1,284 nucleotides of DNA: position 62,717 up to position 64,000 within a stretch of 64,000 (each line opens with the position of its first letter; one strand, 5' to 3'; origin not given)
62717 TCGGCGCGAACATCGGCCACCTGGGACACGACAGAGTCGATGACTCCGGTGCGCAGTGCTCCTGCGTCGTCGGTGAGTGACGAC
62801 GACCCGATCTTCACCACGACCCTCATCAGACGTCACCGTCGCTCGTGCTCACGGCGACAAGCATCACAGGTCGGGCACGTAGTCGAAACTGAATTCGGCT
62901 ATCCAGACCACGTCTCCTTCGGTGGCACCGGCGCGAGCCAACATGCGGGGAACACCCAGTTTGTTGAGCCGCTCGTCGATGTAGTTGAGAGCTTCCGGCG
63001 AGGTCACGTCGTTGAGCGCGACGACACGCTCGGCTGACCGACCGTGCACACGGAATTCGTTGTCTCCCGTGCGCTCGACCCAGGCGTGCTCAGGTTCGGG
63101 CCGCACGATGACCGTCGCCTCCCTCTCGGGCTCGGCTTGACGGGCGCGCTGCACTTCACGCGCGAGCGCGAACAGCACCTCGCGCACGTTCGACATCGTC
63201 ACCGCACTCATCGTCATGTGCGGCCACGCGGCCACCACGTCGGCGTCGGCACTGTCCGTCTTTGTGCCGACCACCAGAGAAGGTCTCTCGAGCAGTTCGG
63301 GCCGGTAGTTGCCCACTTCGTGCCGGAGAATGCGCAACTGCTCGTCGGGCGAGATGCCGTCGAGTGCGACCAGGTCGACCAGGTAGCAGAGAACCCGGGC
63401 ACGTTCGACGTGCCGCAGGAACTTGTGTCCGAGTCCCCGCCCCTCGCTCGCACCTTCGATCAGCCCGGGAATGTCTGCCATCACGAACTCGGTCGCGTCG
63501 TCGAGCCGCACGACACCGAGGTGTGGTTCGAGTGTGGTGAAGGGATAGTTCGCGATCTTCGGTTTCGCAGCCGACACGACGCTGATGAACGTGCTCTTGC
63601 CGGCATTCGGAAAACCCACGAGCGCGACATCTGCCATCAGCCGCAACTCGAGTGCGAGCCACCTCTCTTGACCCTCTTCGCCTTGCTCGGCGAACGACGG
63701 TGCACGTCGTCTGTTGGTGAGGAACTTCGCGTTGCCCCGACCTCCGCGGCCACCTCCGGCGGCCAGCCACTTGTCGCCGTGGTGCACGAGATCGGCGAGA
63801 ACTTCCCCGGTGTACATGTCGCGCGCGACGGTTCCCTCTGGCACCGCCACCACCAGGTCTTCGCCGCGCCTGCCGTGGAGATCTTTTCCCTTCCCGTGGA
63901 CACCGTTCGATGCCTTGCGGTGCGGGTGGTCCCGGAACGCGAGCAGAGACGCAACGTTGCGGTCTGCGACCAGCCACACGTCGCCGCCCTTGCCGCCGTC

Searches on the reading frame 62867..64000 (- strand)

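Call 69: search_protein_families(library=pfam, max_evalue=0.000001, proteins=[window:62867-64000:-])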
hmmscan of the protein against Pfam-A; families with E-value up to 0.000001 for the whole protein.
seq(378 aa): 4 families
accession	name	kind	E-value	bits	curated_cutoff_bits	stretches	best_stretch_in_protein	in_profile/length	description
PF01018.28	GTP1_OBG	-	6.8e-40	136.7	27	1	2-121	36-155/155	GTP1/OBG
PF01926.29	MMR_HSR1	-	1.5e-23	83.5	21.9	1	124-244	1-110/113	50S ribosome-binding GTPase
PF09269.16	DUF1967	-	3.1e-15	56.4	27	1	309-374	4-70/70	Domain of unknown function (DUF1967)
PF02421.24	FeoB_N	-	6.3e-10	39.2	27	1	124-188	2-67/156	Ferrous iron transport protein B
